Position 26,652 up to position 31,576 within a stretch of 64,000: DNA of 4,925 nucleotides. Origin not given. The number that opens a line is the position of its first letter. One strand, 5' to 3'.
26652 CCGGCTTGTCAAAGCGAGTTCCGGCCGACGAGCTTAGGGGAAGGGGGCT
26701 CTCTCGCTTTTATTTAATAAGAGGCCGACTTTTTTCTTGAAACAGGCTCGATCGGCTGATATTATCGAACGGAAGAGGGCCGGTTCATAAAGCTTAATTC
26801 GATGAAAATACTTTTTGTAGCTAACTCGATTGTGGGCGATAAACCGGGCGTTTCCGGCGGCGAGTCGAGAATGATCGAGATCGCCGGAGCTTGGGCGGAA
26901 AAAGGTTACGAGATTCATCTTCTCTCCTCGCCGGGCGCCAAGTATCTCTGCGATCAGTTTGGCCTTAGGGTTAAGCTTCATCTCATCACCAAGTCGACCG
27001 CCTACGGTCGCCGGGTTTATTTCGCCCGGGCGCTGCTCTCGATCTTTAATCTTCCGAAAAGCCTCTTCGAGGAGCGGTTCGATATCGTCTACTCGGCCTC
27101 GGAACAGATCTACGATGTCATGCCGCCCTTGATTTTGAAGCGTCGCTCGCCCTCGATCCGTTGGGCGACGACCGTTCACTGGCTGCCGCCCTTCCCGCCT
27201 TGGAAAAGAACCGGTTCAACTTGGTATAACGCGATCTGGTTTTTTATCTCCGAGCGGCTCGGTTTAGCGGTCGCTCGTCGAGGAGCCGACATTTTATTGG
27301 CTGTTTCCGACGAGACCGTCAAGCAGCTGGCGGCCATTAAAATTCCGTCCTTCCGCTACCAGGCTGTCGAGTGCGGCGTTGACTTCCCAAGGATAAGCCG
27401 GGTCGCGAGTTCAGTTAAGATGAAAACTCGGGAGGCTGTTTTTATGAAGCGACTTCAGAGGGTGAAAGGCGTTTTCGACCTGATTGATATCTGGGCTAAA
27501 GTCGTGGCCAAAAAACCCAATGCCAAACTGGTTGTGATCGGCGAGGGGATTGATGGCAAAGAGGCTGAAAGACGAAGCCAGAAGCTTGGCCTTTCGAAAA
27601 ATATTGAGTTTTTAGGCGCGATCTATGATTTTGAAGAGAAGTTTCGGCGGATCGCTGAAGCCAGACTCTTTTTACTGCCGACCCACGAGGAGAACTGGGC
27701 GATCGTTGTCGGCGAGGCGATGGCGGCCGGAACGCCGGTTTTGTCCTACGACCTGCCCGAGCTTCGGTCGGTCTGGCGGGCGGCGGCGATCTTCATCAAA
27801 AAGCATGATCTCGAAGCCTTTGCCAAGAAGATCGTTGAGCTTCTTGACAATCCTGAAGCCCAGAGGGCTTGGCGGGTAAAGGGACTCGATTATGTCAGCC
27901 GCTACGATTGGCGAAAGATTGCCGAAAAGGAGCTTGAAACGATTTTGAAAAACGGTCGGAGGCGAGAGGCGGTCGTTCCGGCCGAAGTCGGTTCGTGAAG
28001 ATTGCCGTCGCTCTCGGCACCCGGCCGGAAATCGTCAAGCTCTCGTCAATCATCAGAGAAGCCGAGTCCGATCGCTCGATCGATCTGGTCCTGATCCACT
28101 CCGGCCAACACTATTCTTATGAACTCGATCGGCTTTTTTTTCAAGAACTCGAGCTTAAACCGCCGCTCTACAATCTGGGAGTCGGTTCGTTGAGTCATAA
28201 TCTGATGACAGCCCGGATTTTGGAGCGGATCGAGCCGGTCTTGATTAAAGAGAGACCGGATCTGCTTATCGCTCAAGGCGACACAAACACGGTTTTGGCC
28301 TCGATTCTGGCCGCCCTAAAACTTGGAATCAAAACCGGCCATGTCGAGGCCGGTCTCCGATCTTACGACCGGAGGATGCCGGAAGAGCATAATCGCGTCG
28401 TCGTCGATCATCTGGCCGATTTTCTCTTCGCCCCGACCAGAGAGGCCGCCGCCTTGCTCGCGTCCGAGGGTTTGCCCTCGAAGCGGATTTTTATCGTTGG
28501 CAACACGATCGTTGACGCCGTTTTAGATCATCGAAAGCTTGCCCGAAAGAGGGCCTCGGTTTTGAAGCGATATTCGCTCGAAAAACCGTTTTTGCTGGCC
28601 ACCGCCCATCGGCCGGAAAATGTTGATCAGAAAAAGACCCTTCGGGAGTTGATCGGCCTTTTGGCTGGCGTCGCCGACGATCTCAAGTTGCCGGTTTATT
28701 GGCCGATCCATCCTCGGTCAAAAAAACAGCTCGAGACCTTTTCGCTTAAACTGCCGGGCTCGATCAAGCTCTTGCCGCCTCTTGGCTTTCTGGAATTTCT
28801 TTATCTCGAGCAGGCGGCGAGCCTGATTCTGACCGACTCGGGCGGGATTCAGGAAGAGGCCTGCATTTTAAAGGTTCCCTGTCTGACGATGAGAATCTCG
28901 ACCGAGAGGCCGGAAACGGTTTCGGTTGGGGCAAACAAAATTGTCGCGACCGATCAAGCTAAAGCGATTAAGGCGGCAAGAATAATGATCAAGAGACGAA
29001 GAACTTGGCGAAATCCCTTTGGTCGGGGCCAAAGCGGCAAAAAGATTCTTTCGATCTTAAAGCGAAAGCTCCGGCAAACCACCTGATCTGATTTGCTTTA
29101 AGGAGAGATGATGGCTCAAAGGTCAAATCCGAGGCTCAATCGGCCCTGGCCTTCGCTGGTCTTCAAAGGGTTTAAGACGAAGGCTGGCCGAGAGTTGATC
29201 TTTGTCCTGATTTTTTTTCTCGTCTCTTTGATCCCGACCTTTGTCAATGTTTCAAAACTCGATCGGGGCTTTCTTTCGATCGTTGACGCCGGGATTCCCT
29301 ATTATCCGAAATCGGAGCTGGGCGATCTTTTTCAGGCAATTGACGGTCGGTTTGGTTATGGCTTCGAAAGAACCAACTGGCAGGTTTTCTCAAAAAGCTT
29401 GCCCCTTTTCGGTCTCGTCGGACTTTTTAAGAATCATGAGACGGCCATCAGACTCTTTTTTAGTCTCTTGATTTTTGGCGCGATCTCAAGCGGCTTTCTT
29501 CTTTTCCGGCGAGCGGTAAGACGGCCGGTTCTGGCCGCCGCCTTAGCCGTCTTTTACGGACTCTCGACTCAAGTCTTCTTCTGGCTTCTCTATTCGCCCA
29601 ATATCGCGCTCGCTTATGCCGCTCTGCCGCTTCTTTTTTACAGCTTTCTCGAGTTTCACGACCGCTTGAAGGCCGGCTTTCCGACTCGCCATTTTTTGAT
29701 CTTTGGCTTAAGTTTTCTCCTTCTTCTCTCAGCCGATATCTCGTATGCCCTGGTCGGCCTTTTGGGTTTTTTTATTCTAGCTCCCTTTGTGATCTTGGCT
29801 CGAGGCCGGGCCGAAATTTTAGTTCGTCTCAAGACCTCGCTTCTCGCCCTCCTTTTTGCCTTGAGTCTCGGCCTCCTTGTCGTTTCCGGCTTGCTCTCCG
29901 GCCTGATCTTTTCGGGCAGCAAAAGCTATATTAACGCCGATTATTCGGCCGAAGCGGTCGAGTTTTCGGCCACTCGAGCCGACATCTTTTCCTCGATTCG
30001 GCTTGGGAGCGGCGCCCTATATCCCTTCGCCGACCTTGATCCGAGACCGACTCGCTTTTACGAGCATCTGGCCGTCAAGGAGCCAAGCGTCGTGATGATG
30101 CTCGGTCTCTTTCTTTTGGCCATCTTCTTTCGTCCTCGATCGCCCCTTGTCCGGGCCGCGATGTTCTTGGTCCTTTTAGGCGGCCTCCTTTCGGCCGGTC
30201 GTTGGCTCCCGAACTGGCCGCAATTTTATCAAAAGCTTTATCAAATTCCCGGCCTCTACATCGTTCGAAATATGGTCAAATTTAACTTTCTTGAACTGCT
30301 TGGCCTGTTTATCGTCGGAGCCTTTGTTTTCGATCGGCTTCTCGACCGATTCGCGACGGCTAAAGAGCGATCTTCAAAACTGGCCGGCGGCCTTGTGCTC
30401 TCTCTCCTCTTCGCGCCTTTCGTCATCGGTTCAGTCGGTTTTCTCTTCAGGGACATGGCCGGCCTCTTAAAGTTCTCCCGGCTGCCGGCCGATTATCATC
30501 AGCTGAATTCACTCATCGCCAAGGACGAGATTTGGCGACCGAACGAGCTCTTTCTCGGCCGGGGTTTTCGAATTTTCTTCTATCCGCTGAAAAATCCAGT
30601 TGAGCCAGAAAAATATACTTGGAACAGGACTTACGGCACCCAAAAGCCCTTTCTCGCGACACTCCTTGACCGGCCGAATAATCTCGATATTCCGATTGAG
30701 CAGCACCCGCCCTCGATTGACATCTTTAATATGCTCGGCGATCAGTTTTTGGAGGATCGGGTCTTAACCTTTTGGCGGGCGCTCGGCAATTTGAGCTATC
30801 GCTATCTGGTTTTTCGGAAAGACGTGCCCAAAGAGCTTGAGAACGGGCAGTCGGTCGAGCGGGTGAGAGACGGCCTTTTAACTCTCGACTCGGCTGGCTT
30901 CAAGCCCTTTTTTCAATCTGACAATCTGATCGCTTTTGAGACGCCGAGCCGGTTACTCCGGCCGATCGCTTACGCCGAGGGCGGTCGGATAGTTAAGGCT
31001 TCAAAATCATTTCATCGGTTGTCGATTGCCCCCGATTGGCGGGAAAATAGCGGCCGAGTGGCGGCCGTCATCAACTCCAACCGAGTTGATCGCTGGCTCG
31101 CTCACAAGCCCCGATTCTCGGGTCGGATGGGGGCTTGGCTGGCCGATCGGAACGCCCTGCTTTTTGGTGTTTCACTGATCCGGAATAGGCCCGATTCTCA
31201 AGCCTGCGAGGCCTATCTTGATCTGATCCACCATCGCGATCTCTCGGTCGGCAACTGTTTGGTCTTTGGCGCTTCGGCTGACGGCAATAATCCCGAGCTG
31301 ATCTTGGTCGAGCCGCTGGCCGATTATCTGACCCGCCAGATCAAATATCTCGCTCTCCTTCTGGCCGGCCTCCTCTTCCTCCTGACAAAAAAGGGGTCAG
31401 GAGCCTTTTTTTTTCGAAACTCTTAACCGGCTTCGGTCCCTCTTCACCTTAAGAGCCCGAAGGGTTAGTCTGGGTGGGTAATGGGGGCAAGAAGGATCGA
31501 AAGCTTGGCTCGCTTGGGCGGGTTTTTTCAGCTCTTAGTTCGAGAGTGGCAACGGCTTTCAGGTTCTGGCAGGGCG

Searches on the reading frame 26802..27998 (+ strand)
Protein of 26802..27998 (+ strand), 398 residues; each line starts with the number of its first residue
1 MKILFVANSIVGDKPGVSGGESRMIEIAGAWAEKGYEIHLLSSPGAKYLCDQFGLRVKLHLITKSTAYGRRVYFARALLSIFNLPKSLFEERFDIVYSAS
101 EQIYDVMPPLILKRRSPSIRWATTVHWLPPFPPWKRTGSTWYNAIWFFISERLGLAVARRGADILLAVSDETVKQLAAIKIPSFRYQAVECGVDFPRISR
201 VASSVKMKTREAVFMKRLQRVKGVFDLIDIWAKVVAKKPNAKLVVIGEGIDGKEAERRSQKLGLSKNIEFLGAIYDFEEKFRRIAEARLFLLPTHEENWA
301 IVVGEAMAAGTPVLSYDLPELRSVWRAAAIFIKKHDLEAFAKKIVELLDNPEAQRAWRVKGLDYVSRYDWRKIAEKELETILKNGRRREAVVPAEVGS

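Call 12: search_protein_families(library=pfam, proteins=[window:26802-27998:+], max_evalue=0.01)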
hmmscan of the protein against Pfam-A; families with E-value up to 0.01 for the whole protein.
window:26802-27998:+ (398 aa): 6 families
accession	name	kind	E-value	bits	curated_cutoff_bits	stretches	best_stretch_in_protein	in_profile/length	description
PF00534.26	Glycos_transf_1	-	1.1e-30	106.8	26.4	1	203-358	9-166/172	Glycosyl transferases group 1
PF13692.12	Glyco_trans_1_4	-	1.7e-24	87.1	27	1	212-350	4-142/142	Glycosyl transferases group 1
PF13439.12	Glyco_transf_4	-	9.7e-13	48.9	28.5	1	17-194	1-167/170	Glycosyltransferase Family 4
PF13524.12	Glyco_trans_1_2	-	1.8e-06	28.4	25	1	235-375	9-140/144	Glycosyl transferase-like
PF13579.12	Glyco_trans_4_4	-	1.9e-06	28.7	29.7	1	19-190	2-156/158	Glycosyl transferase 4-like domain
PF20706.3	GT4-conflict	-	3.9e-05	23.3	26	1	189-314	177-309/385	Family 4 Glycosyltransferase in conflict systems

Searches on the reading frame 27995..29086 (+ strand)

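Call 12: search_protein_families(library=pfam, proteins=[window:27995-29086:+], max_evalue=0.01)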
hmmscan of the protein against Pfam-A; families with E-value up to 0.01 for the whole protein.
window:27995-29086:+ (363 aa): 3 families
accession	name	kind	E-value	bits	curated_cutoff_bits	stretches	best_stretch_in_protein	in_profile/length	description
PF02350.25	Epimerase_2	-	6e-104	348.1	30.6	1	22-356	2-347/347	UDP-N-acetylglucosamine 2-epimerase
PF13579.12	Glyco_trans_4_4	-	7.5e-05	23.6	29.7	1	53-170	37-157/158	Glycosyl transferase 4-like domain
PF13439.12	Glyco_transf_4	-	0.0056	17.2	28.5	0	68-172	53-166/170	Glycosyltransferase Family 4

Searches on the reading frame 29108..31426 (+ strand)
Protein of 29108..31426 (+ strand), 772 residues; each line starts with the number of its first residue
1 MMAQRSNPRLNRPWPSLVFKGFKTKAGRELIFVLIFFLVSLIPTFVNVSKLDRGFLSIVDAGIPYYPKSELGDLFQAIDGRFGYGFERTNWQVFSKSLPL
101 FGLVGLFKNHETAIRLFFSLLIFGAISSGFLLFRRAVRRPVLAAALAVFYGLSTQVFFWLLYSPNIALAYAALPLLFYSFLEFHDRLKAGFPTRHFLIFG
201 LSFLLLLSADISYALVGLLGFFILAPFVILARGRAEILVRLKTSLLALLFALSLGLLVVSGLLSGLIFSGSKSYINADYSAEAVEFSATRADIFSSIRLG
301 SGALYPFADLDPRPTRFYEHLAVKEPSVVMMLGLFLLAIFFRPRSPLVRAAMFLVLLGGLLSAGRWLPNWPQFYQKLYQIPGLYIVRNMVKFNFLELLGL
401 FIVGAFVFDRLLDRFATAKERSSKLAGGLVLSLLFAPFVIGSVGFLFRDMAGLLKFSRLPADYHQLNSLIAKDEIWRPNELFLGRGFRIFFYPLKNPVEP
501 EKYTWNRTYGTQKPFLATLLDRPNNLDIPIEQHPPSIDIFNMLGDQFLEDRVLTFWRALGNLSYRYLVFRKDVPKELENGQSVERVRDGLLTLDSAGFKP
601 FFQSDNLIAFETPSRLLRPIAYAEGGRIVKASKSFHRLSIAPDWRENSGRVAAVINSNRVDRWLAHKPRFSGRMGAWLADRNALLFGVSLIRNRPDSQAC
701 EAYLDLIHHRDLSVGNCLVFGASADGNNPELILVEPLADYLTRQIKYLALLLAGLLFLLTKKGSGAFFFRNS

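Call 12: search_protein_families(library=pfam, proteins=[window:29108-31426:+], max_evalue=0.01)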
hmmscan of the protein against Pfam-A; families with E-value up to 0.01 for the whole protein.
window:29108-31426:+ (772 aa): 0 families

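Call 13: search_protein_families(library=ncbifam, proteins=[window:29108-31426:+], max_evalue=1)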
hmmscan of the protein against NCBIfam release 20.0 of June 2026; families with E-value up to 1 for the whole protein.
window:29108-31426:+ (772 aa): 1 family
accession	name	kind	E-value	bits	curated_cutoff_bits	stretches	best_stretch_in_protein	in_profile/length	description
NF053599.1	transp_MmpA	equivalog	0.59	8.6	210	1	329-437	256-362/543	MmpA family trehalose lipid delivery protein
